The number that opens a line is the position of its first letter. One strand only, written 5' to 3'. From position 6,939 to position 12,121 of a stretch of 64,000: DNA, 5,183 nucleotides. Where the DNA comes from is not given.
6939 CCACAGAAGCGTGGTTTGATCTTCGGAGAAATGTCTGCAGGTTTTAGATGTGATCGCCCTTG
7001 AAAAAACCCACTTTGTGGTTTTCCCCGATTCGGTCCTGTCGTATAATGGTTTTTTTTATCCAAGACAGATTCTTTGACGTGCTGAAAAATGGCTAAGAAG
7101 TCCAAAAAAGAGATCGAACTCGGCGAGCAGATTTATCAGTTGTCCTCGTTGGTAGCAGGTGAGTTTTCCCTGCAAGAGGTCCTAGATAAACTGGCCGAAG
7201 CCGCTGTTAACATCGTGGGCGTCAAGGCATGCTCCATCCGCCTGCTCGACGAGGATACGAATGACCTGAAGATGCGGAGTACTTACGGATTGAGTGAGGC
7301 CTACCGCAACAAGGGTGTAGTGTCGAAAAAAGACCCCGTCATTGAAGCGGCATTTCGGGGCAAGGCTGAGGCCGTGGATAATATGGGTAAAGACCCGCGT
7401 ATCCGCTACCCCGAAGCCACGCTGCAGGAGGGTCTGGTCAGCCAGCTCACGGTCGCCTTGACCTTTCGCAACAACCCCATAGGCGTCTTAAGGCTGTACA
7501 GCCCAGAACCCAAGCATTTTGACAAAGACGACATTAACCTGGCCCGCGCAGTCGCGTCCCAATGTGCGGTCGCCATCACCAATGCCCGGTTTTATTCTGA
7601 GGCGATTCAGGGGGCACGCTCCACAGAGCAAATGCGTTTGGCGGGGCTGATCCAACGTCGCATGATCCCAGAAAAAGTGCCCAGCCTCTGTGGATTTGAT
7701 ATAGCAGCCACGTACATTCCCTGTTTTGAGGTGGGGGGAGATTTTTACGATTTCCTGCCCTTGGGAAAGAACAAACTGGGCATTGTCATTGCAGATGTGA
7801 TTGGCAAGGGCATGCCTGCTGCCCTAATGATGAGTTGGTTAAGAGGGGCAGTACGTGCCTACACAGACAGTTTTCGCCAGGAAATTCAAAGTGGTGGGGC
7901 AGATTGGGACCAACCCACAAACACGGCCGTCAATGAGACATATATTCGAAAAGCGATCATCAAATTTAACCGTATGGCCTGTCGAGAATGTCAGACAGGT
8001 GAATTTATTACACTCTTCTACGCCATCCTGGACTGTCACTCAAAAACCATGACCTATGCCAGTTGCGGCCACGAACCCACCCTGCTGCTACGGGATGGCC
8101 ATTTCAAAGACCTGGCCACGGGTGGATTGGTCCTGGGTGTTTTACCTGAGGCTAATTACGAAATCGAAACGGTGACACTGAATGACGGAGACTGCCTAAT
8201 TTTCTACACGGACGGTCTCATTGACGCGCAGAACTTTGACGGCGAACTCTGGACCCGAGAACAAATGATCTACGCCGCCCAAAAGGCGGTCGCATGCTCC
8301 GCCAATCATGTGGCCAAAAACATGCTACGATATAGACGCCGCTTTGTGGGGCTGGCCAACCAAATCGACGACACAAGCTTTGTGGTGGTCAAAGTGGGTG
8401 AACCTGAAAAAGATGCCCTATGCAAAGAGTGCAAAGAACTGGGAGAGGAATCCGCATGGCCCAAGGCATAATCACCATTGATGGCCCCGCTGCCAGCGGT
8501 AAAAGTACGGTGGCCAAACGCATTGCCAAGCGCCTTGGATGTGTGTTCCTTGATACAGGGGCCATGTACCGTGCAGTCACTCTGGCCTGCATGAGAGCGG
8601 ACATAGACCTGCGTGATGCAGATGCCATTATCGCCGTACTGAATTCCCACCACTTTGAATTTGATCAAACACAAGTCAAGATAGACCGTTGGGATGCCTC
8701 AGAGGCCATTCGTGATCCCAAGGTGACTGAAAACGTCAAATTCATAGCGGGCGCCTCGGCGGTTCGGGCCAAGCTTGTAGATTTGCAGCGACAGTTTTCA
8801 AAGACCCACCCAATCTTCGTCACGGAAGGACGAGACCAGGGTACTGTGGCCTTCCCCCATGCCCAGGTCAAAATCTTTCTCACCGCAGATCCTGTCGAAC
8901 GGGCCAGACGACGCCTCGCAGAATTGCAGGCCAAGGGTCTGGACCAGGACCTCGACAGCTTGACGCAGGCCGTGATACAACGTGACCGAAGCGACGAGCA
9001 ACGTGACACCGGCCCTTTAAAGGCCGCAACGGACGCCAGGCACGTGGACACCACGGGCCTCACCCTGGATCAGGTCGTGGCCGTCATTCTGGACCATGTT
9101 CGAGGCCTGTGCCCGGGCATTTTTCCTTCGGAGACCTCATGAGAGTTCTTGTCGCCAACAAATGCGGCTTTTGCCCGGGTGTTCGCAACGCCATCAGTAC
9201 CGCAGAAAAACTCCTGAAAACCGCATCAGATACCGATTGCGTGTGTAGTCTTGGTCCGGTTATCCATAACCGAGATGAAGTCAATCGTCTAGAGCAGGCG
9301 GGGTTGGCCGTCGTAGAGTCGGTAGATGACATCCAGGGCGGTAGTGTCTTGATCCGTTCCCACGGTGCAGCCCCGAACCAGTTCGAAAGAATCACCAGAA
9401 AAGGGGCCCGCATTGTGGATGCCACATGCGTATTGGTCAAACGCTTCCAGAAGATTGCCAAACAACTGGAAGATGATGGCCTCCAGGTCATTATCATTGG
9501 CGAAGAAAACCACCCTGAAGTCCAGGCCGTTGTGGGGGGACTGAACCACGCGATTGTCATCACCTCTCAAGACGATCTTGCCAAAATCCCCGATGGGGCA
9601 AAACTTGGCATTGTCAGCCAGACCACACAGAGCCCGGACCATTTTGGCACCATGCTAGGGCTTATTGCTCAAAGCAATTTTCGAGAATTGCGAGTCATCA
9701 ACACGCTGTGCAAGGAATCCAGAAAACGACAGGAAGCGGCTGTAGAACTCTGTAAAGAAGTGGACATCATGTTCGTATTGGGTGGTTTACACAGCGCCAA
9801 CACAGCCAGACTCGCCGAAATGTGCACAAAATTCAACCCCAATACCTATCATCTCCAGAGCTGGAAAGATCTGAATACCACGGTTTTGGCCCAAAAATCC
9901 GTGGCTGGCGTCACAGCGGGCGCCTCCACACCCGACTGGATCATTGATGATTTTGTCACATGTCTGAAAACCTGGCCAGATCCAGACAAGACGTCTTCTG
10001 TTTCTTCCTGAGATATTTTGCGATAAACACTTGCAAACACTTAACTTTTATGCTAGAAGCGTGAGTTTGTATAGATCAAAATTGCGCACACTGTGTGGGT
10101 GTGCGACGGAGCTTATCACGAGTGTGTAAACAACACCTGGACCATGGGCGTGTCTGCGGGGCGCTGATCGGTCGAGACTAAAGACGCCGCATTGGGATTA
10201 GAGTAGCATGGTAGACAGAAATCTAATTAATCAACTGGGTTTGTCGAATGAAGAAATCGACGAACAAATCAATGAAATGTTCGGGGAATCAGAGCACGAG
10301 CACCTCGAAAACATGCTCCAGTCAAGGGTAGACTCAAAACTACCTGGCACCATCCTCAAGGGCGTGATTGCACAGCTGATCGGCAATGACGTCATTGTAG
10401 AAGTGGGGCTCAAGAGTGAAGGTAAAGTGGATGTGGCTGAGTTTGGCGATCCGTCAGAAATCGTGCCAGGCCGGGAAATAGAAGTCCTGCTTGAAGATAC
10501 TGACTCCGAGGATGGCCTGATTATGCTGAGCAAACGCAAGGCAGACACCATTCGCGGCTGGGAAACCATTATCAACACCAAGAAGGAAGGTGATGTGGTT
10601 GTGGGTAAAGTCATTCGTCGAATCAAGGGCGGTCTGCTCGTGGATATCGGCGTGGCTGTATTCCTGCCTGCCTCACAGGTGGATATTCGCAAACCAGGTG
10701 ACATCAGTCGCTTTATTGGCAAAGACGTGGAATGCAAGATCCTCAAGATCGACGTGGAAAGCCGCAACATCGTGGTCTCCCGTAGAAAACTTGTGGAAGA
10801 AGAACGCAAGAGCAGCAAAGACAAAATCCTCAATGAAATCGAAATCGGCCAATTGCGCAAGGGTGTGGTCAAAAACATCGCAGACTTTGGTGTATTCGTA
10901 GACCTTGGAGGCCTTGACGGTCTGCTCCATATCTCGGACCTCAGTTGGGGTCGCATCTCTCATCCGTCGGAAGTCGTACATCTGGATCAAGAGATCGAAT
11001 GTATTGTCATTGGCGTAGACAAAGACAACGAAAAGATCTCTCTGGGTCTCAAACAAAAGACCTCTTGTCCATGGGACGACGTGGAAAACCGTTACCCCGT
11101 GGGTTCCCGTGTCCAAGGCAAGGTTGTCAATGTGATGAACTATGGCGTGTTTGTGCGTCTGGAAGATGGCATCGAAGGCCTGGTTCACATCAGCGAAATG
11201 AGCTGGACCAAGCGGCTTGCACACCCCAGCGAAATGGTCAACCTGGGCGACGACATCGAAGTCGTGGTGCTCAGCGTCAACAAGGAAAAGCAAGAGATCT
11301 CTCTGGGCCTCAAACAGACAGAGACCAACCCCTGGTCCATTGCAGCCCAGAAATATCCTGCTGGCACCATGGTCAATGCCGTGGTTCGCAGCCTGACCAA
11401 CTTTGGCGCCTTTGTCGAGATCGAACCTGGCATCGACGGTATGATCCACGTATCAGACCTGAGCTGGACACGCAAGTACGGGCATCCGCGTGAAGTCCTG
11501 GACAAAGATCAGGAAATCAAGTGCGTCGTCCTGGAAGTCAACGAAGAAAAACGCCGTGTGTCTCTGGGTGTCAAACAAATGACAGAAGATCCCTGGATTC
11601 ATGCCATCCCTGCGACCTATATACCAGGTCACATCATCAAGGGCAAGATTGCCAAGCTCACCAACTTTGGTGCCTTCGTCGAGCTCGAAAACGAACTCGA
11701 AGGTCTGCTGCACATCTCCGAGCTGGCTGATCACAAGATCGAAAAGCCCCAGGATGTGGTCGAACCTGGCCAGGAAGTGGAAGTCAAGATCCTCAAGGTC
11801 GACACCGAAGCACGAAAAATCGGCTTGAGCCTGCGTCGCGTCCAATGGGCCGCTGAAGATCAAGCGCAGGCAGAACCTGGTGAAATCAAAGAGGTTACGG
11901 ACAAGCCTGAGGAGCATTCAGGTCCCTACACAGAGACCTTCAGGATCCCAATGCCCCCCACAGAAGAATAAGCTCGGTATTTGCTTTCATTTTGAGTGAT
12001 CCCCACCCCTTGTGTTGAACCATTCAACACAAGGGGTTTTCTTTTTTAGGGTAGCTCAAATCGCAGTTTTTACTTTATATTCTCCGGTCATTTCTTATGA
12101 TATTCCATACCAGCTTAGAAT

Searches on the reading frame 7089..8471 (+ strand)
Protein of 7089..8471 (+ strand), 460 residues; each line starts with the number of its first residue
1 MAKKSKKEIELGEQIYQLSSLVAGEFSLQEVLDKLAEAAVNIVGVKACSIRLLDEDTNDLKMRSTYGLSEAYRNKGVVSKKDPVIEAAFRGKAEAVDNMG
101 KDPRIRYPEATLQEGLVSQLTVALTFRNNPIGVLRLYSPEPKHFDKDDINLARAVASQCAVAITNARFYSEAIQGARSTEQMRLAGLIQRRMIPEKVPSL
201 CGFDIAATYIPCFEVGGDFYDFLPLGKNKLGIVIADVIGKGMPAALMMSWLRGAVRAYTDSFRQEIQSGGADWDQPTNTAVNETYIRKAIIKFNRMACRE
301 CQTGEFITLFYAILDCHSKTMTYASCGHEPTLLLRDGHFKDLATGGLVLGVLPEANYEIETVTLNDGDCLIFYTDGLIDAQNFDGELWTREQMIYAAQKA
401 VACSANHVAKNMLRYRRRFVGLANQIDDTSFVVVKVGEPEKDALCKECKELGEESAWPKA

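Call 30: search_protein_families(library=pfam, proteins=[window:7089-8471:+], max_evalue=0.000001)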
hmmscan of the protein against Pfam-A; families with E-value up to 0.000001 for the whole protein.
window:7089-8471:+ (460 aa): 4 families
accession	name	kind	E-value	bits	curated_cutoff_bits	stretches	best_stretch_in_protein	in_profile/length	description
PF07228.17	SpoIIE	-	1.9e-41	142.6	25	1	228-436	3-191/192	Stage II sporulation protein E (SpoIIE)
PF13185.12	GAF_2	-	1.2e-16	61.6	28.6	1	27-163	3-135/136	GAF domain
PF01590.32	GAF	-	8.3e-14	52.7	22.4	1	28-163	2-133/133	GAF domain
PF13492.12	GAF_3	-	5.5e-13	49.9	27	1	27-165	1-129/129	GAF domain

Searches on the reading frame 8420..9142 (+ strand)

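Call 30: search_protein_families(library=pfam, proteins=[window:8420-9142:+], max_evalue=0.000001)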
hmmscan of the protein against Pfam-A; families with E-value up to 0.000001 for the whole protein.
window:8420-9142:+ (240 aa): 3 families
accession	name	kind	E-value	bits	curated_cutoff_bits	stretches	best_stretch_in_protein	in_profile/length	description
PF02224.24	Cytidylate_kin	-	6.8e-69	232.2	26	1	18-227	1-209/211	Cytidylate kinase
PF13189.12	Cytidylate_kin2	-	3.7e-07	30.9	28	1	17-170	1-132/176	Cytidylate kinase-like family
PF13238.12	AAA_18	-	5.2e-07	30.6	29.4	0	18-167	1-110/128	AAA domain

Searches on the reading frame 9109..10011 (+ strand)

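Call 30: search_protein_families(library=pfam, proteins=[window:9109-10011:+], max_evalue=0.000001)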
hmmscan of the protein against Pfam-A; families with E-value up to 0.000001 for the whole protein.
window:9109-10011:+ (300 aa): 1 family
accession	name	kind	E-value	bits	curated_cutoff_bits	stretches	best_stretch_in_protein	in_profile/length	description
PF02401.23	LYTB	-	1.4e-80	270.9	24.5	1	13-286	1-266/267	LytB protein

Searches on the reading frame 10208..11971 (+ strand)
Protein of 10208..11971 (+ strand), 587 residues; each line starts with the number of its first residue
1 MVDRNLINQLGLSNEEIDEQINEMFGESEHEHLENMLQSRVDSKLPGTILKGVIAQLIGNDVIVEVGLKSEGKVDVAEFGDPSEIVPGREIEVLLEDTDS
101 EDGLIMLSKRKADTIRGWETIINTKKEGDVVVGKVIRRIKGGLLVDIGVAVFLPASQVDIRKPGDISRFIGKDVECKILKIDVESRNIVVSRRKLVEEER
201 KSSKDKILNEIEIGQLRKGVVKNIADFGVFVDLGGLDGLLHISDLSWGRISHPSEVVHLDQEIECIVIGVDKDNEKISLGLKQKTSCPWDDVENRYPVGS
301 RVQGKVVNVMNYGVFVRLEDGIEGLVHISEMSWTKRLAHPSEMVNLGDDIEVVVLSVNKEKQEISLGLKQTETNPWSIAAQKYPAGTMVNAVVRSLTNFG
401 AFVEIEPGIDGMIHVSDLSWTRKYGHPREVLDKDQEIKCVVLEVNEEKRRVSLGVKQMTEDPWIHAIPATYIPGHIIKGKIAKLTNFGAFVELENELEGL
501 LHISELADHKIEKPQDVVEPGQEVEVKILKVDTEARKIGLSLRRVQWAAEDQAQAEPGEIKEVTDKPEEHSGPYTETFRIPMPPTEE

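Call 30: search_protein_families(library=pfam, proteins=[window:10208-11971:+], max_evalue=0.000001)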
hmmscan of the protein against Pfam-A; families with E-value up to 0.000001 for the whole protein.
window:10208-11971:+ (587 aa): 5 families
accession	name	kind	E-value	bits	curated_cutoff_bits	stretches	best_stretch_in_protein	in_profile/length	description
PF00575.29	S1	-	2.1e-90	297.6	22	5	473-543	4-74/74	S1 RNA binding domain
PF23459.1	S1_RRP5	-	3.5e-34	117.6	27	3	385-453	3-70/72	RRP5 S1 domain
PF21710.3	Spt6_S1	-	1.6e-16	60.8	27.5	0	470-544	13-88/91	Spt6, S1/OB domain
PF13509.12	S1_2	-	6.3e-10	39.5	21.8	0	474-510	2-37/61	S1 domain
PF17092.11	PCB_OB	-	5.9e-08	33.9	27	0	380-429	26-75/111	Penicillin-binding protein OB-like domain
